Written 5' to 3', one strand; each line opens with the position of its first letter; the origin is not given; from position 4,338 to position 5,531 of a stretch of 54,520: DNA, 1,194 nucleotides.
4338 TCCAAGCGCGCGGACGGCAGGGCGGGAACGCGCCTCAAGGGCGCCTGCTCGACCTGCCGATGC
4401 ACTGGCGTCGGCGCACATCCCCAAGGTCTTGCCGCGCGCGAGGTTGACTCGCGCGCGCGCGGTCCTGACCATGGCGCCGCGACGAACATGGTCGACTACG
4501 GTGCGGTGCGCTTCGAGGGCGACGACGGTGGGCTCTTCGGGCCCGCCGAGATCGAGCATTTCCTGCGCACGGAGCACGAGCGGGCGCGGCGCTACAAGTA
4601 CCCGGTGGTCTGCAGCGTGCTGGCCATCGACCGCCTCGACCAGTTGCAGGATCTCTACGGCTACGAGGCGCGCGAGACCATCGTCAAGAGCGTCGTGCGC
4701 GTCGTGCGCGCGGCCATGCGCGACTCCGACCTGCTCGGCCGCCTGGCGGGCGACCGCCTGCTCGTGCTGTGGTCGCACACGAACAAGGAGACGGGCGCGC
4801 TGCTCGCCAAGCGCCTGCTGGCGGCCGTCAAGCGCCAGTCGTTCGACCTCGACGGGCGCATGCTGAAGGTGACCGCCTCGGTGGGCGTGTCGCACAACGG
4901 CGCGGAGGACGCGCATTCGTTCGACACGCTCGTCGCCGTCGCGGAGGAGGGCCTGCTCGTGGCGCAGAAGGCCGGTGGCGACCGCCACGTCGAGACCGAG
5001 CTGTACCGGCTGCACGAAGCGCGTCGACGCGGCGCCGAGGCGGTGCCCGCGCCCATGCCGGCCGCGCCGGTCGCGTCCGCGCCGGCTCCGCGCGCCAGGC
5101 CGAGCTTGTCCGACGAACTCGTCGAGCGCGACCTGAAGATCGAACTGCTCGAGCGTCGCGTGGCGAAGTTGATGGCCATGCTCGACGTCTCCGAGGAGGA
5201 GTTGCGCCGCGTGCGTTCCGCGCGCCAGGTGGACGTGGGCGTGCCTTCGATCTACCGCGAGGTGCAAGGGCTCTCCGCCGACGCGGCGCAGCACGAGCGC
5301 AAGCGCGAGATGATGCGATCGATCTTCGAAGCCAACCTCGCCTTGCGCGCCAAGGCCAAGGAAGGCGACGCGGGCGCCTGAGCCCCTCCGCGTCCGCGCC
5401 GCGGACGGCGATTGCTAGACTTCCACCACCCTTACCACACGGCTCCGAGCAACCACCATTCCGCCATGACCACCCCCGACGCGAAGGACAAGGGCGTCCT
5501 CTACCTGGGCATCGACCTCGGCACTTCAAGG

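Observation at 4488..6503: MamK-family actin-like ATPase paired with a degenerate-GGDEF coiled-coil protein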

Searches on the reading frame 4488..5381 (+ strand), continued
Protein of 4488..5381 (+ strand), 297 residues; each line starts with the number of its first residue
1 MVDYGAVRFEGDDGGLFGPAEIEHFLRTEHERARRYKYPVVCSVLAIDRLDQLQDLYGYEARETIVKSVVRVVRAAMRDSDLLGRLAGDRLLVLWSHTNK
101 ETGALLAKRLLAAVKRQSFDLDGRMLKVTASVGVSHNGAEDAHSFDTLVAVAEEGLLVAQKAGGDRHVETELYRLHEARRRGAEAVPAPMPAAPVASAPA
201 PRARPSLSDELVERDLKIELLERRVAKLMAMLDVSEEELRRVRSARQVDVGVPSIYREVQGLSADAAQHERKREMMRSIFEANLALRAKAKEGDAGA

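Call 36: fold_search(model_id=the predicted structure, library=pdb)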
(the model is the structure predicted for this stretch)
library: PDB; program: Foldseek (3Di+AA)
matches with E <= 10: 778; with E <= 0.001: 99
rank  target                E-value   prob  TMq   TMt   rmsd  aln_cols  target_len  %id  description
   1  4zvf                  3.5e-13  1.00  0.47  0.83   2.3       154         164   20  Crystal structure of GGDEF domain of the E. coli DosC - form II (GTP-alpha-S-bound) (released 2015-11-11)
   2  9g86_B                1.1e-12  1.00  0.48  0.32   1.9       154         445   25  Structure of Response regulator PleD in complex with c-diGMP and pppGpp (released 2025-08-06)
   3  3ign                  2.0e-12  1.00  0.47  0.83   1.5       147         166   24  Crystal Structure of the GGDEF domain from Marinobacter aquaeolei diguanylate cyclase complexed with c-di-GMP - Northeas (released 2009-08-11)
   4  2v0n_A                2.8e-12  1.00  0.48  0.31   1.9       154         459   24  ACTIVATED RESPONSE REGULATOR PLED IN COMPLEX WITH C-DIGMP AND GTP- ALPHA-S (released 2007-08-21)
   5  9g85_C                3.9e-12  1.00  0.47  0.32   2.1       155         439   23  Structure of Response regulator PleD in complex with c-diGMP and ppGpp (released 2025-08-06)
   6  4urg_B                5.4e-12  1.00  0.47  0.85   2.4       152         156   21  Crystal Structure of GGDEF domain from T.maritima (active-like dimer) (released 2014-10-08)
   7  7e6g_A                6.6e-12  1.00  0.48  0.54   1.7       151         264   27  Crystal structure of diguanylate cyclase SiaD in complex with its activator SiaC from Pseudomonas aeruginosa (released 2021-09-22)
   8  6zxb_A                8.5e-12  1.00  0.48  0.49   1.4       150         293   20  Diguanylate cyclase DgcR (I-site mutant) in native state (released 2021-03-31)
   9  2wb4_A                8.5e-12  1.00  0.48  0.31   1.8       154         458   23  activated diguanylate cyclase PleD in complex with c-di-GMP (released 2010-04-21)
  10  4zvg_A                9.7e-12  1.00  0.47  0.82   2.0       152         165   20  Crystal structure of GGDEF domain of the E. coli DosC - form III (released 2015-11-11)
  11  9g85_B                1.9e-11  1.00  0.47  0.32   1.9       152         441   24  Structure of Response regulator PleD in complex with c-diGMP and ppGpp (released 2025-08-06)
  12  6hbz_A                1.9e-11  1.00  0.47  0.52   2.3       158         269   21  Bdellovibrio bacteriovorus DgcB Full-length (released 2019-08-28)
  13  4zve                  2.1e-11  1.00  0.47  0.84   2.1       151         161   20  Crystal structure of GGDEF domain of the E. coli DosC - form I (apo-form) (released 2015-11-11)
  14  4zmm_A                2.1e-11  1.00  0.48  0.83   2.4       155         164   24  GGDEF domain of Dcsbis complexed with c-di-GMP (released 2016-05-04)
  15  6hbz_B                2.1e-11  1.00  0.47  0.52   4.0       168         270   20  Bdellovibrio bacteriovorus DgcB Full-length (released 2019-08-28)
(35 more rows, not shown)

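Call 68: search_protein_families(library=pfam, alignment_id=A4, max_evalue=0.001)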
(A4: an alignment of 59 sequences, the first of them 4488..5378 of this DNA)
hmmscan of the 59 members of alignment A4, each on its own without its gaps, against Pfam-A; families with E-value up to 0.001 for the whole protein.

A. member 1, window:4488-5378:+ (297 aa): 3 families
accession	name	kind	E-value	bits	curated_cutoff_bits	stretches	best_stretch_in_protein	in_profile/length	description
PF00990.26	GGDEF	-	8.4e-19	68.3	23.8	1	21-165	14-160/161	Diguanylate cyclase, GGDEF domain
PF24898.2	GGDEF_GdpP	-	0.00012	22.7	30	1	46-165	2-114/126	Cyclic-di-AMP phosphodiesterase GdpP-like, GGDEF domain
PF17853.6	GGDEF_2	-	0.0004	21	24.5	0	39-143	22-104/116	GGDEF-like domain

B. families by the number of members that match (of 59 scanned): 4 families
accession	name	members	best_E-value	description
PF00990.26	GGDEF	30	8.4e-19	Diguanylate cyclase, GGDEF domain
PF17853.6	GGDEF_2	6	1.1e-05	GGDEF-like domain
PF24898.2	GGDEF_GdpP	3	0.00012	Cyclic-di-AMP phosphodiesterase GdpP-like, GGDEF domain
PF13851.11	GAS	1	0.00046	Growth-arrest specific micro-tubule binding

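Call 70: search_protein_families(library=padloc, proteins=[window:4488-5378:+], max_evalue=0.01)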
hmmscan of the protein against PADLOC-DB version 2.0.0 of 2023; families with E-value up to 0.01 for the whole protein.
window:4488-5378:+ (297 aa): 0 families

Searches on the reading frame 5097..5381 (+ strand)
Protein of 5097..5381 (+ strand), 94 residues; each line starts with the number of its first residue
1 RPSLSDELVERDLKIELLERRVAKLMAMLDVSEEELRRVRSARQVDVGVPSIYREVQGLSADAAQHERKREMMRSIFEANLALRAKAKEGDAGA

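Call 24: find_homologous_proteins(query=window:5097-5381:+, max_evalue=0.001)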
Query window:5097-5381:+ (94 aa): 7 proteins with E <= 0.001 among 22 candidates.
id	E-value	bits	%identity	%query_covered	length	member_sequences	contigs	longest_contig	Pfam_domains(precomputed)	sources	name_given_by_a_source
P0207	1.5e-46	173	100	97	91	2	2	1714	-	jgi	jgi:hypothetical protein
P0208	5.5e-16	76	58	79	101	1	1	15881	-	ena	-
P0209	1.8e-14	71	55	80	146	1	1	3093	PF13851.12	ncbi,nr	ncbi:MAG: hypothetical protein HUU28_15790, partial [Planctomycetaceae bacterium]|nr:hypothetical pr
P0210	5.9e-14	69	56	78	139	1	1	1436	-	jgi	jgi:hypothetical protein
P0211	4.4e-12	64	53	66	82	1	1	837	-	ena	-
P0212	1.5e-11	62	50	79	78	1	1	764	-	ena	-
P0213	1.1e-10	59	49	83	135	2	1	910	-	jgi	-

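Call 66: search_protein_representatives(protein=window:5097-5378:+)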
Query: 94 residues. Proteins with E-value up to 0.001 (for the whole library): 767; up to 1e-10: 219; up to 1e-30: 0. The best 150 are listed.
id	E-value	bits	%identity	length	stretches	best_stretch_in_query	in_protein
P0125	1.8e-30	120.4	72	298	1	3-89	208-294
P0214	1.6e-18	82.3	52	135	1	6-86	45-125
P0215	4.2e-18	81.1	55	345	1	3-85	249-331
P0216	4.4e-18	81.0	55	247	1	6-91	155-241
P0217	1.5e-17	79.3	53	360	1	9-87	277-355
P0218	1.8e-17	79.1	58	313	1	14-90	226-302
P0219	5.5e-17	77.5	55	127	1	3-86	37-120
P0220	9.7e-17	76.7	49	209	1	7-91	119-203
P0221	9.8e-17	76.7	51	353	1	11-92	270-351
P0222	1.2e-16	76.4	52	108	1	2-86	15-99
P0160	1.5e-16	76.1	58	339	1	12-87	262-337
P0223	1.7e-16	75.9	53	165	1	6-86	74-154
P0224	1.9e-16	75.8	56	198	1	10-88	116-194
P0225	2.0e-16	75.7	54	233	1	3-86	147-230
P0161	3.2e-16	75.1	52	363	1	4-84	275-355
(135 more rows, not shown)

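Call 73: search_solved_structures(query=A5, max_evalue=10, show_alignments=2)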
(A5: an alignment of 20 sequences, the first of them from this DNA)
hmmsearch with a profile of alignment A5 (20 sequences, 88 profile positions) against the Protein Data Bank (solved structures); distinct sequences matched with E-value up to 10: 19.
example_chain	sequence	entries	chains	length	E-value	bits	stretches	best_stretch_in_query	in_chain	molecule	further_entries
2pms_C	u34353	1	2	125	0.014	18.3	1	4-32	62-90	PNEUMOCOCCAL SURFACE PROTEIN A (PSPA)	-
7o97_A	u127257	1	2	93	0.12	15.3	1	4-38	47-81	hypothetical protein UY81_C0065G0003 from Candidatus Giovannonibacteria bacterium converte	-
6ovv_A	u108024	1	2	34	0.41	13.6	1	5-31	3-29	Coiled-coil Trimer with Glu:4-pyridinylalanine:Lys Triad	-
6q22_A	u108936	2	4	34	0.49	13.3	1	5-31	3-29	Coiled-coil Trimer with Glu:Aminobutyric acid:Lys Triad | peptide with Glu:Ala:Lys triad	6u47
7bqb_A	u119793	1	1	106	0.5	13.3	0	19-38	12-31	NF6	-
7bjs_C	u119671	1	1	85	0.52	13.3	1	3-33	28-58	SD21996p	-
6q25_A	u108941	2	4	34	0.53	13.2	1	5-31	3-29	Coiled-coil Trimer with Glu:Leu:Lys Triad | Coiled-coil Trimer with Glu:Norleucine:Lys Triad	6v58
2x7a_A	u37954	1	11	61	0.54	13.2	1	3-41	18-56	BONE MARROW STROMAL ANTIGEN 2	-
7bjn_A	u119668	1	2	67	0.56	13.2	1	3-34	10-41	SD21996p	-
6ovs_A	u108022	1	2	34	0.58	13.1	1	5-31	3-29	Coiled-coil Trimer with Glu:Tyr:Lys Triad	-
5uxt_A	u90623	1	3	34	0.69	12.9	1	5-31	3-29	coiled-coil trimer with Glu:Trp:Lys triad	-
7oaa_A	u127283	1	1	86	0.72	12.8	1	13-67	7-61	General control transcription factor GCN4,conserved hypothetical protein residues 311-335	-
4c7n_B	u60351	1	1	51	0.77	12.7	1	6-36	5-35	SYNTHETIC ALPHA-HELIX, IM10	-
7oac_A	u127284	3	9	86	0.94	12.4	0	13-66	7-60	General control transcription factor GCN4,conserved hypothetical protein residues 311-335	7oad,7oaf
3mwm_A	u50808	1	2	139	1.3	12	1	30-60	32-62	Putative metal uptake regulation protein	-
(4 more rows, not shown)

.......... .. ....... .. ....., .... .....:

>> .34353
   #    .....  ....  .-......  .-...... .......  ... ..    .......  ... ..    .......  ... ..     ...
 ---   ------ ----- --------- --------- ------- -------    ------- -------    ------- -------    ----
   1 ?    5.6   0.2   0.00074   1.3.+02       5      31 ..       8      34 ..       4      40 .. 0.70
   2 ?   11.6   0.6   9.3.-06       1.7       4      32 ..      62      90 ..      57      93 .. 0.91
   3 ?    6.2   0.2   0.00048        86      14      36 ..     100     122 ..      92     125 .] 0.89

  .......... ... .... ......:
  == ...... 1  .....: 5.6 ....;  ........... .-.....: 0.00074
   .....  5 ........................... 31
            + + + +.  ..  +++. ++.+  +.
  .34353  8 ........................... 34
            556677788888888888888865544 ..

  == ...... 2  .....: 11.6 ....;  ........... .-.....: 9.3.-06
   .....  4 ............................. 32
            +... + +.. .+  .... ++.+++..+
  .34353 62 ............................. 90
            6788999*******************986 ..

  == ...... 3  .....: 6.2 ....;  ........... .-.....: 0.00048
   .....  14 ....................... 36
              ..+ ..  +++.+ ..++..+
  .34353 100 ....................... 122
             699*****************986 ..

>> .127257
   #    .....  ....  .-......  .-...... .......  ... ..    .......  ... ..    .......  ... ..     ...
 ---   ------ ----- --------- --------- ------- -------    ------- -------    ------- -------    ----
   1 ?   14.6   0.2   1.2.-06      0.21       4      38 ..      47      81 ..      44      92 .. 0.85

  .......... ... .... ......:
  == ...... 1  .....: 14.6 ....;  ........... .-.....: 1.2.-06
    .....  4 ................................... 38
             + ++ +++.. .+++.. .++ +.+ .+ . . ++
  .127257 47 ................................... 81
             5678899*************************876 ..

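Call 74: search_protein_families(library=pfam, proteins=[window:5106-5369:+], max_evalue=10)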
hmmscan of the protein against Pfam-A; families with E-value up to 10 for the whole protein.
seq(88 aa): 3 families
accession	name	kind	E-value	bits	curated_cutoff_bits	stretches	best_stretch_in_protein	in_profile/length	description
PF13851.11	GAS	-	0.044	13.6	32.3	1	9-43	141-175/200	Growth-arrest specific micro-tubule binding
PF11258.13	DUF3048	-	0.091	13.3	25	1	14-53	43-84/148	Protein of unknown function (DUF3048) N-terminal domain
PF00721.27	TMV_coat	-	0.12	13.1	26.5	1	10-80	71-143/146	Virus coat protein (TMV like)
